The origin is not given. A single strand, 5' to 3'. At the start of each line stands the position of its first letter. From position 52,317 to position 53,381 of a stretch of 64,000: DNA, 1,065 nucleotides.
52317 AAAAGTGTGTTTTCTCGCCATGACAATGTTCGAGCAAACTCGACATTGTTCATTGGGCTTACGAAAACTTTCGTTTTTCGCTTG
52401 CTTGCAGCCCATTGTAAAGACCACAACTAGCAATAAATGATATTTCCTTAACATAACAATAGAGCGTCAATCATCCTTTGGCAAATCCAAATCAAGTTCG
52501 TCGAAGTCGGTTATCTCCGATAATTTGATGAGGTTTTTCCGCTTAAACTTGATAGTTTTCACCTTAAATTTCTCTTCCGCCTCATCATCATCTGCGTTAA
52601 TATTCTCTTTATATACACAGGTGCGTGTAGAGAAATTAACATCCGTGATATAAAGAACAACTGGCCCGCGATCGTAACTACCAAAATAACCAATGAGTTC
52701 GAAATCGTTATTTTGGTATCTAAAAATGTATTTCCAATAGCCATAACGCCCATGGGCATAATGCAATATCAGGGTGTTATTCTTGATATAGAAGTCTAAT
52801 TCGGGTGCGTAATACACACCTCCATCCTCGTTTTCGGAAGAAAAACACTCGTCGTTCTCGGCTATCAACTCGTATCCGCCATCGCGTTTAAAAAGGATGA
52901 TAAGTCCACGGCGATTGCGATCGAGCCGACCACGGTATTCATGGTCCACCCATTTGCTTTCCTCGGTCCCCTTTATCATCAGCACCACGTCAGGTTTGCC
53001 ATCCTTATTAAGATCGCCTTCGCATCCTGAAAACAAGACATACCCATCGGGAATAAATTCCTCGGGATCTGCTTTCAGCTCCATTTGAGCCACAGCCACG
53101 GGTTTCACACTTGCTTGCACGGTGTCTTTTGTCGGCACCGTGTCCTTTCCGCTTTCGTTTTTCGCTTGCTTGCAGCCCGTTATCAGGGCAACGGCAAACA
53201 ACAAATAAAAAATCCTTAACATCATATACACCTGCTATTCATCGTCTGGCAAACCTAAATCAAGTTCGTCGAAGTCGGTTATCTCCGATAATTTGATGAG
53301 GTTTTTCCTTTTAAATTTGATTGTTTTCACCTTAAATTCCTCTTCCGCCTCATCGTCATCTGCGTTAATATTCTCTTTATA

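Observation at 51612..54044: Tandem triplet of paralogous lipoproteins of unknown function, boxed in by two repeat elements and showing signs of gene conversion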

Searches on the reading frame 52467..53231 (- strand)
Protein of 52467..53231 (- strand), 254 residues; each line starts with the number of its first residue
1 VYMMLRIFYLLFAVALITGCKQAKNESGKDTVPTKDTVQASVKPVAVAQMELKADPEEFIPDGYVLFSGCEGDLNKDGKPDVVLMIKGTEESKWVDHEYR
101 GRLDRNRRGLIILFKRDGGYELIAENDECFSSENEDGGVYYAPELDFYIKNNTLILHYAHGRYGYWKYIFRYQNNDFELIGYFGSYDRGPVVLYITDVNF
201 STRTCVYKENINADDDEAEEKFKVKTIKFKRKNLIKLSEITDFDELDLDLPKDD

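Call 3: search_protein_families(library=pfam, proteins=[window:52467-53231:-], max_evalue=1)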
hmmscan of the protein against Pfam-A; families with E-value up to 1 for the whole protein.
window:52467-53231:- (254 aa): 2 families
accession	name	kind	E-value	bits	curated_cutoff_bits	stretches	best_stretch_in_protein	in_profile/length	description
PF01839.29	FG-GAP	-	0.028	14.8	22.1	1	72-83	8-19/37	FG-GAP repeat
PF13517.12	FG-GAP_3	-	0.058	14.4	26.9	1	72-83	49-60/61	FG-GAP-like repeat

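Call 4: search_protein_families(library=ncbifam, proteins=[window:52467-53231:-], max_evalue=1)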
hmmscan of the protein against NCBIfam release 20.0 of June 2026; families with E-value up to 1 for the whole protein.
window:52467-53231:- (254 aa): 1 family
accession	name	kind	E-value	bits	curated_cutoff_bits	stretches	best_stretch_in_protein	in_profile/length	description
NF040734.1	CC-COOH_SaoC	equivalog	0.053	13.3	80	1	12-94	7-75/148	Cys-Cys-COOH (seleno)protein SaoC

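Call 6: find_homologous_proteins(query=window:52467-53231:-)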
Query window:52467-53231:- (254 aa): 2413 proteins with E <= 0.001 among 2815 candidates; the best 120 are listed.
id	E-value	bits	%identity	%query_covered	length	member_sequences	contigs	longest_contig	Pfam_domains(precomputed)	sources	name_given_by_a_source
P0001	1.6e-166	570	99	99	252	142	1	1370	-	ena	-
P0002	2.9e-165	566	98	99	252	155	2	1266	-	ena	-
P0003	2.4e-163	560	97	99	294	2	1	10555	-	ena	-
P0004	2.6e-163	560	97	99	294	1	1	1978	-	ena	-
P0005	2.6e-160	550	95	99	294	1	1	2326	-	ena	-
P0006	2.8e-148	510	89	99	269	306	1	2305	-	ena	-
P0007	2.3e-143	494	86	99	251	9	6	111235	-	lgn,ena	-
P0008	7.9e-143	493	90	96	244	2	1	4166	-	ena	-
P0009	2.4e-135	468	83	99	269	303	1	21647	-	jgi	-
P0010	3.0e-135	468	83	99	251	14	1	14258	-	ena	-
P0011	3.0e-132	458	80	99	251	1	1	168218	-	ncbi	ncbi:hypothetical protein [Hoylesella shahii]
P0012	7.8e-130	450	81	96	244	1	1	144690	-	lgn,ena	-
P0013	8.0e-130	450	85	93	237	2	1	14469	-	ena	-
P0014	1.4e-129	449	81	96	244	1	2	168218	-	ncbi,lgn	-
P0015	1.3e-127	443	84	92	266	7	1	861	-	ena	-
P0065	2.7e-76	275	53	96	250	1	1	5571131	-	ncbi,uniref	ncbi:hypothetical protein [Flavobacterium sp. MMS24-S5]|uniref:hypothetical protein n=1 Tax=Flavobac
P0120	1.9e-69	252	50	96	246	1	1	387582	-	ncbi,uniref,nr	ncbi:hypothetical protein OF897_11215 [Chryseobacterium formosus]|uniref:Lipoprotein n=1 Tax=Chryseo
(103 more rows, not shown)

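Call 7: search_solved_structures(query=window:52467-53231:-, max_evalue=10, show_alignments=3)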
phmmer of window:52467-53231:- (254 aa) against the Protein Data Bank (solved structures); distinct sequences matched with E-value up to 10: 0.

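Call 10: search_solved_structures(query=A2, max_evalue=10, show_alignments=3)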
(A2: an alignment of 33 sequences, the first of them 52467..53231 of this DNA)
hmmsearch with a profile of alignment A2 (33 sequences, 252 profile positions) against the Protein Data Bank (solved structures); distinct sequences matched with E-value up to 10: 5.
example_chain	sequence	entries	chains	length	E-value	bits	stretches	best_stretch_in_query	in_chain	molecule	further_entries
6fcg_A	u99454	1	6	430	0.42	13.1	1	5-41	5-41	Glycoside hydrolase, GH17 family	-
9qgl_4A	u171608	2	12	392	0.91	12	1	103-152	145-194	Phage tail sheath family protein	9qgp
7u64_A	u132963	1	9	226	1.2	11.6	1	164-222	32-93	HY6-F9.6 Fab heavy chain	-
6lcs_A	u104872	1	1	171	1.4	11.3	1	164-222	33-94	VH-SARAH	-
5vxr_H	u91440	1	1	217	2.4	10.6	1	164-222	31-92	MAb24 Variable Heavy Chain,MAb24 Variable Heavy Chain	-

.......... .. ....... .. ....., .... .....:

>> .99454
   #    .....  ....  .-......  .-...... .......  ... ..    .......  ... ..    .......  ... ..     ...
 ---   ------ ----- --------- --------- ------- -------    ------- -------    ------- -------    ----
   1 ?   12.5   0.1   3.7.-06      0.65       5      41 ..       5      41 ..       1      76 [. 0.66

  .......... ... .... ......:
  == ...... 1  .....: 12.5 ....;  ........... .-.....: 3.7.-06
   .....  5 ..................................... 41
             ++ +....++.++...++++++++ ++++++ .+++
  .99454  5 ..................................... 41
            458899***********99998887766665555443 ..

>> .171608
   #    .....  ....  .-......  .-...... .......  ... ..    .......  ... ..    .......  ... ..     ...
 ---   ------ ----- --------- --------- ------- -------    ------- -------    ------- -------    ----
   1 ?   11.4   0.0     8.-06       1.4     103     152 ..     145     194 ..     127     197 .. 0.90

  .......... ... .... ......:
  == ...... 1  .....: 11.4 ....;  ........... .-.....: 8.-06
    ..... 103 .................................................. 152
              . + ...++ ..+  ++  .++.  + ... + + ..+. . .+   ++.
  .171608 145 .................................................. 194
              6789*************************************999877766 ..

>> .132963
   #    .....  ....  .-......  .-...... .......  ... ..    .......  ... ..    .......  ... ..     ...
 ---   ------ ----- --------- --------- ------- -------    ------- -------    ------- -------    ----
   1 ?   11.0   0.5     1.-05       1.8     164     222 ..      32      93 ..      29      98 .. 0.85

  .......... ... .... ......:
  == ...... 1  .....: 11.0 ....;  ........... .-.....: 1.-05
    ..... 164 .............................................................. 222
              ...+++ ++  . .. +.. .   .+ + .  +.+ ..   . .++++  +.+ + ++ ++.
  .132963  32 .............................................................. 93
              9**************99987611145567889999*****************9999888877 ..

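Call 16: find_encoding_contigs(protein=P0065, flank=8000, max_places=3)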
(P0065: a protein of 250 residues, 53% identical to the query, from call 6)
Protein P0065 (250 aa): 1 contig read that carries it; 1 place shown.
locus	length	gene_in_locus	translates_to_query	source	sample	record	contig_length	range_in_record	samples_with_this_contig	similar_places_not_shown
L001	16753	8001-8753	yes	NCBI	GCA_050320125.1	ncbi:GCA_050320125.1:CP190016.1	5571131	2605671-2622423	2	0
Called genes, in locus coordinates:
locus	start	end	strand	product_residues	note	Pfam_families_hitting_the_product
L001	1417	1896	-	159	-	PF14109:GldH_lipo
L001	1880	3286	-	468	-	PF04468:PSP1, PF28472:PSP1_3rd, PF28473:YaaT_C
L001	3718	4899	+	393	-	PF13606:Ank_3 (faint), PF13637:Ank_4 (faint), PF00023:Ank (faint), PF12796:Ank_2, PF13857:Ank_5 (faint), PF12796:Ank_2 (weak)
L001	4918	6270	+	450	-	-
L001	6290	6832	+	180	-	-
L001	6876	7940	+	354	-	PF12796:Ank_2, PF00023:Ank (faint), PF13606:Ank_3 (faint), PF12796:Ank_2, PF13637:Ank_4, PF13857:Ank_5 (weak)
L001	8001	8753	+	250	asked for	-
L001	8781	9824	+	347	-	-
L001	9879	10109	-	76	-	PF14697:Fer4_21 (faint), PF13459:Fer4_15, PF13370:Fer4_13, PF12838:Fer4_7 (weak)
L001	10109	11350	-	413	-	PF01136:Peptidase_U32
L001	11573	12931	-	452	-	PF17773:UPF0176_N, PF00581:Rhodanese, PF12368:Rhodanese_C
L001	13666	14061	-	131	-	PF03976:PPK2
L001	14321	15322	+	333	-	PF25919:BSH_CusB (faint), PF25917:BSH_RND, PF25973:BSH_CzcB (weak), PF25876:HH_MFP_RND, PF25944:Beta-barrel_RND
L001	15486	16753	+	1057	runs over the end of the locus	PF00873:ACR_tran, PF03176:MMPL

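Call 17: find_encoding_contigs(protein=P0120, flank=8000, max_places=3)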
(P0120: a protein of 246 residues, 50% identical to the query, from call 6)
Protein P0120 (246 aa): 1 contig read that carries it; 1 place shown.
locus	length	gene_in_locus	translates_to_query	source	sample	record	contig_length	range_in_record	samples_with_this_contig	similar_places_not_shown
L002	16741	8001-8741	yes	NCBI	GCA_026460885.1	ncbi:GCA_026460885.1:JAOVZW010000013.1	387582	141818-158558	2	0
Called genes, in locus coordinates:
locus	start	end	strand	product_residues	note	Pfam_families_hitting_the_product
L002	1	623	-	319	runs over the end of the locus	PF13424:TPR_12 (weak), PF13432:TPR_16, PF13414:TPR_11 (weak), PF13431:TPR_17 (weak), PF00515:TPR_1, PF07719:TPR_2, PF13176:TPR_7 (weak), PF13181:TPR_8 (weak), +5 more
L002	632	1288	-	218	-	PF13472:Lipase_GDSL_2, PF00657:Lipase_GDSL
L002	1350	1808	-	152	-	PF13648:Lipocalin_4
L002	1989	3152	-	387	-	PF00465:Fe-ADH, PF25137:ADH_Fe_C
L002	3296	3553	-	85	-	-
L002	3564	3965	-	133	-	-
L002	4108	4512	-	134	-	-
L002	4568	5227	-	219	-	-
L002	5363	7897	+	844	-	PF00311:PEPcase, PF14010:PEPcase_2 (weak)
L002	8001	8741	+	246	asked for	-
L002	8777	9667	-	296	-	PF00924:MS_channel_2nd, PF21082:MS_channel_3rd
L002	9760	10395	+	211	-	PF00578:AhpC-TSA, PF08534:Redoxin, PF10417:1-cysPrx_C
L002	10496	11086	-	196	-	-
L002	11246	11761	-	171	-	-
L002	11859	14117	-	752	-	PF07715:Plug, PF00593:TonB_dep_Rec_b-barrel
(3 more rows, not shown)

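Call 19: find_encoding_contigs(protein=window:52467-53231:-, flank=10000, max_places=6)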
Protein window:52467-53231:- (254 aa): no gene with exactly this product is on record in the collection.

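Call 20: find_encoding_contigs(protein=P0011, flank=10000, max_places=4)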
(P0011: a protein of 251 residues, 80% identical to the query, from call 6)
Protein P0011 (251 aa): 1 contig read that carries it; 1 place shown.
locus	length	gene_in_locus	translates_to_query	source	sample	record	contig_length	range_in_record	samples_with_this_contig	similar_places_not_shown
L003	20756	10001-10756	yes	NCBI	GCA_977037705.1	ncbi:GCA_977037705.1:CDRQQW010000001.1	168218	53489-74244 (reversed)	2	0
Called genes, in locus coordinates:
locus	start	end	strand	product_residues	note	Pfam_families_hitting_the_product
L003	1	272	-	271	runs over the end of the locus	PF01784:DUF34_NIF3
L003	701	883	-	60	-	PF01223:Endonuclease_NS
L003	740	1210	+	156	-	-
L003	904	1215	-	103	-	-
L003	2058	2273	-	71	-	-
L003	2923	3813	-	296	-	PF01223:Endonuclease_NS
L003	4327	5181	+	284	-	PF16138:DUF4846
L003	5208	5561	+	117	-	-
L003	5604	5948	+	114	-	-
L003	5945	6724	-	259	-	PF03649:UPF0014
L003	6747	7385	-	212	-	PF00005:ABC_tran, PF13401:AAA_22 (weak)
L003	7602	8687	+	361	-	PF04371:PAD_porph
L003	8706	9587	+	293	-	PF00795:CN_hydrolase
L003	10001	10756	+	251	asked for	-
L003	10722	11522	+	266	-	-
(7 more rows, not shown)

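Call 21: predict_structure(alignment_id=A2)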
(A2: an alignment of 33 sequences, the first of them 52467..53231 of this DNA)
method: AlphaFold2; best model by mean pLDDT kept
length: 254 residues; sequences in the alignment: 33
mean_pLDDT: 80.9   pTM: 0.74
mean pLDDT of the five models: 80.9, 80.2, 80.1, 80.1, 79.7
residues with pLDDT >= 90: 145; 70-90: 48; 50-70: 18; < 50: 43
segments of 3 or more residues with pLDDT < 50: 1-6, 18-48
pLDDT, mean of each block of 10 residues (from residue 1): 45 47 35 30 44 95 96 97 96 86 89 96 92 62 87 94 91 94 92 95 95 90 95 91 90 71
secondary structure, 60 per line:
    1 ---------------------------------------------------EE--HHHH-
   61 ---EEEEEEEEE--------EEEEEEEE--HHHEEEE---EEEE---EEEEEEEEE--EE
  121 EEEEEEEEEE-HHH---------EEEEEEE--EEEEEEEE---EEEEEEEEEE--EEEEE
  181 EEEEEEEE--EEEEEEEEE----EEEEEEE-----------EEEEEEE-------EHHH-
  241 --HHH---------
elements in order: H56-59 E64-72 E81-88 E94-97 E101-104 E108-116 E119-130 E144-150 E153-160 E164-173 E176-188 E191-199 E204-210 E222-228

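Call 23: fold_search(model_id=the predicted structure, library=pdb)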
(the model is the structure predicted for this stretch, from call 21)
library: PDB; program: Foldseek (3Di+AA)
matches with E <= 10: 551; with E <= 0.001: 0
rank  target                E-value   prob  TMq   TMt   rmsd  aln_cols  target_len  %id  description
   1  8dey_B                3.0e-03  1.00  0.31  0.11  11.0       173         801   10  Ternary complex structure of Cereblon-DDB1 bound to IKZF2(ZF2,3) and the molecular glue DKY709 (released 2023-03-08)
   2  9a40_C                1.0e-02  0.99  0.29  0.08  10.5       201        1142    7  model of Cullin4 (released 2024-09-18)
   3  6dsz_B                1.4e-02  0.97  0.26  0.08  10.3       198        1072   10  Crystal structure of DDB1 in complex with DET1- and DDB1-associated protein 1 (DDA1) (released 2018-12-12)
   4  8u15_B                1.4e-02  1.00  0.31  0.11  10.9       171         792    9  The ternary complex structure of DDB1-CRBN-SALL4(ZF1,2)-short bound to CC-220 (released 2023-12-27)
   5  9dwv_A                1.4e-02  0.99  0.31  0.11  11.4       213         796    8  Ternary complex of CRBN-DDB1-PPIL4 RRM domain with FPFT-2216 (released 2025-08-06)
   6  9saf_A                1.6e-02  1.00  0.31  0.11  10.8       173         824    9  Ternary PROTAC-mediated complex of BRD4-BD1/CRBN/DDB1 and JQ1-AcQ bifunctional degrader (released 2025-10-01)
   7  9oty_A                1.7e-02  0.99  0.30  0.11  10.9       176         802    9  DDB1-CRBN with CK1 alpha, SB-405483, and DEG-47: composite map and model submission (released 2025-11-19)
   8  6bn9_A                1.8e-02  0.96  0.26  0.10  11.8       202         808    9  Crystal structure of DDB1-CRBN-BRD4(BD1) complex bound to dBET70 PROTAC (released 2018-05-30)
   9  4ci1_A                1.8e-02  0.99  0.30  0.08  11.1       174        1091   10  Structure of the DDB1-CRBN E3 ubiquitin ligase bound to thalidomide (released 2014-07-16)
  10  6sj7_B                1.9e-02  0.97  0.29  0.11  11.4       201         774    7  Structure of the human DDB1-DDA1-DCAF15 E3 ubiquitin ligase bound to RBM39 and Indisulam (released 2019-12-18)
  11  9hpi_A                2.2e-02  1.00  0.31  0.11  10.9       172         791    9  Cryo-EM structure of DDB1dB-CRBN-MRT-0031619, conformation 1 (released 2025-12-03)
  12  4a11_A                2.2e-02  1.00  0.29  0.08   9.4       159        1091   10  Structure of the hsDDB1-hsCSA complex (released 2011-12-07)
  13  9fd2_b                2.2e-02  0.98  0.30  0.11  11.2       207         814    7  Structure of Pol II-TC-NER-STK19 complex (released 2024-11-13)
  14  4qtq                  2.2e-02  0.96  0.25  0.29  12.4       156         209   14  Structure of a Xanthomonas Type IV Secretion System related protein (released 2015-06-17)
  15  6h0g_A                2.2e-02  0.92  0.24  0.09  11.7       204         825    9  Structure of the DDB1-CRBN-pomalidomide complex bound to ZNF692(ZF4) (released 2018-11-07)
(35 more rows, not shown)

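Call 31: search_protein_families(library=ncbifam, alignment_id=A2, max_evalue=1)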
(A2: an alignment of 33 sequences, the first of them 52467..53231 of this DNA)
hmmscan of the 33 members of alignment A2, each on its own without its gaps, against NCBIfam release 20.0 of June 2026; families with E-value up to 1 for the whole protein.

A. member 1, window:52467-53231:- (254 aa): 1 family
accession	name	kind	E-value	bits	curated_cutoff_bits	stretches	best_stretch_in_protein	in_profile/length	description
NF040734.1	CC-COOH_SaoC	equivalog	0.053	13.3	80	1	12-94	7-75/148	Cys-Cys-COOH (seleno)protein SaoC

B. families by the number of members that match (of 33 scanned): 23 families
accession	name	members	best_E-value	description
NF040734.1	CC-COOH_SaoC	11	0.0014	Cys-Cys-COOH (seleno)protein SaoC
NF041828.1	hydrophobin_BslB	4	0.0029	biofilm surface layer hydrophobin BslB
NF050142.1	PG1828_fam_lipo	3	1.6e-05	PG1828 family lipoprotein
NF047539.1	XAC2610_fam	3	0.0062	XAC2610-related protein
NF008048.1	PRK10781.1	2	0.007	Rcs stress response system protein RcsF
NF052278.1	AFWIR_fam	2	0.054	AFWIR motif membrane protein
NF052634.1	Riean_0653_fam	2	0.058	Riean_0653 family protein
NF000322.2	blaCcrA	1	0.008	CfiA family subclass B1 metallo-beta-lactamase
NF045961.1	MAG5150_fam_LP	1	0.01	MAG5150 family histidine triad lipoprotein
NF052533.1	SurfProtOspCBorb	1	0.022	outer surface protein OspC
NF009778.0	PRK13278.1-1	1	0.027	formate--phosphoribosylaminoimidazolecarboxamide ligase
NF045625.1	IBP_CFB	1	0.035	ice-binding protein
NF033553.1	MerP_Gpos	1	0.035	mercury resistance system substrate-binding protein MerP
NF009279.0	PRK12637.1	1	0.037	flagellar hook protein FlgE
TIGR04454.1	Lepto_4Cys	1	0.038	TIGR04454 family lipoprotein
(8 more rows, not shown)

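Call 35: find_related_loci(query=A2, collection=genome_contigs, flank=10000)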
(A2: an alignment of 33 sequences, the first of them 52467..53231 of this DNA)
Query A2 (254 aa) in genome_contigs; peptide patterns used: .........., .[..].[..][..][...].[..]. (x = any residue, [..] = any of these).
421 stretches matched a pattern; 272 encode a relative of the query (tblastn E <= 1e-3); the best 80 are kept; 79 distinct loci.
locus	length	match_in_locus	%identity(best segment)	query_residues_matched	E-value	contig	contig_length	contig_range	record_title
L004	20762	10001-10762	97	1-254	3e-167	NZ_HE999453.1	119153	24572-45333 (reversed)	Prevotella conceptionensis 9403948, whole genome shotgun sequence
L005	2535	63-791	86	1-243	7e-146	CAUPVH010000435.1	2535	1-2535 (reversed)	MAG TPA_asm: uncultured Prevotella sp. isolate SRR9684985_bin.1_MetaWRAP_v1.3_MAG genome assembly, contig: ERZ14207288.2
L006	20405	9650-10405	85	3-254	9e-138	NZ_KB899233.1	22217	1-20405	Hoylesella loescheii DSM 19665 = JCM 12249 = ATCC 15930 strain DSM 19665 F453DRAFT_scaffold00024.24, whole genome shotgu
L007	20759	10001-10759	70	2-254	1e-105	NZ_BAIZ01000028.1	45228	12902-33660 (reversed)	Hoylesella shahii DSM 15611 = JCM 12083, whole genome shotgun sequence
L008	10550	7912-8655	71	1-249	1e-115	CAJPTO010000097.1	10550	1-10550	MAG: uncultured Prevotella sp. isolate SRR9217479-mag-bin.9 genome assembly, contig: SRR9217479-mag-bin.9_714, whole gen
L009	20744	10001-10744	53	3-248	1e-79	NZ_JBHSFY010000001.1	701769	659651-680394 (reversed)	Flavobacterium chungangensis strain CGMCC 1.16226 spades_K_17_127_1, whole genome shotgun sequence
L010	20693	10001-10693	55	17-248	3e-79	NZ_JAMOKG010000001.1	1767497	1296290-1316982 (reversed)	Flavobacterium tyrosinilyticum strain KCTC 42726 NODE_1_length_1767497_cov_120.573774, whole genome shotgun sequence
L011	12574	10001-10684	57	19-248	6e-79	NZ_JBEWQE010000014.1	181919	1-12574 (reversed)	Flavobacterium sp. UW10123 contig00014, whole genome shotgun sequence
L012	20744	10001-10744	52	3-248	7e-78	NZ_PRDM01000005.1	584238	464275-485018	Flavobacterium hungaricum strain Kb82 ctg5, whole genome shotgun sequence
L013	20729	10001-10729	52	7-248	1e-77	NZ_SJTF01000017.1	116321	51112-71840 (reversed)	Flavobacterium foetidum strain JCM 32085 NODE_17_length_116321_cov_338.381740, whole genome shotgun sequence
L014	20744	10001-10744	52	3-248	1e-76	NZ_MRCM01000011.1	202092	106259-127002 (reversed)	Flavobacterium sp. ACN2 BSF41_contig000011, whole genome shotgun sequence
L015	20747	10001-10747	49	4-249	1e-76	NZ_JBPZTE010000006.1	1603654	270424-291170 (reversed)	Flavobacterium sp. MAHUQ-57 velvet_auto_105_6, whole genome shotgun sequence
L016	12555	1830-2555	51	5-248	3e-76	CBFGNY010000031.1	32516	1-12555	MAG TPA_asm: uncultured Flavobacterium sp. isolate ERR5385025_metabat2_14 genome assembly, contig: ERZ27258652.137, whol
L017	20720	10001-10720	52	7-248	3e-76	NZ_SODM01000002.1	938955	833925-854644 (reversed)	Flavobacterium sp. 270 Ga0310583_102, whole genome shotgun sequence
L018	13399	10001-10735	50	4-246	1e-75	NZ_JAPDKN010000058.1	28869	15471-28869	Chryseobacterium sp. YIM B08800 contig58, whole genome shotgun sequence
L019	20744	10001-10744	50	3-248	4e-75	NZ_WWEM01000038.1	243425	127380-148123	Flavobacterium quisquiliarum strain EA-12 38, whole genome shotgun sequence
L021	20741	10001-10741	50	3-248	3e-75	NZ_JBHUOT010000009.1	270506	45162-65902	Flavobacterium notoginsengisoli strain KCTC 32505 spades_K_17_127_9, whole genome shotgun sequence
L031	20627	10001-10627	56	40-248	3e-73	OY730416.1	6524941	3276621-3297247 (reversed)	MAG: uncultured Ferruginibacter sp. isolate 52100660-89e0-41f3-aa4d-b5ad2bee9e90 genome assembly, chromosome: 1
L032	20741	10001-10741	50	5-246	7e-73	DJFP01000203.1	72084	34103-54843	MAG TPA_asm: Flavobacteriales bacterium UBA5869 UBA5869_contig_2123, whole genome shotgun sequence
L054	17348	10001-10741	48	1-249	3e-70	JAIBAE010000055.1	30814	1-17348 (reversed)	MAG: Bacteroidota bacterium isolate SSF3 NODE_27585_length_30814_cov_7.037410, whole genome shotgun sequence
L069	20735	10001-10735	47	1-246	9e-69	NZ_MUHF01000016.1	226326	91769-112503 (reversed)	Flavobacterium reichenbachii strain DSM 21791 43417_contig_16, whole genome shotgun sequence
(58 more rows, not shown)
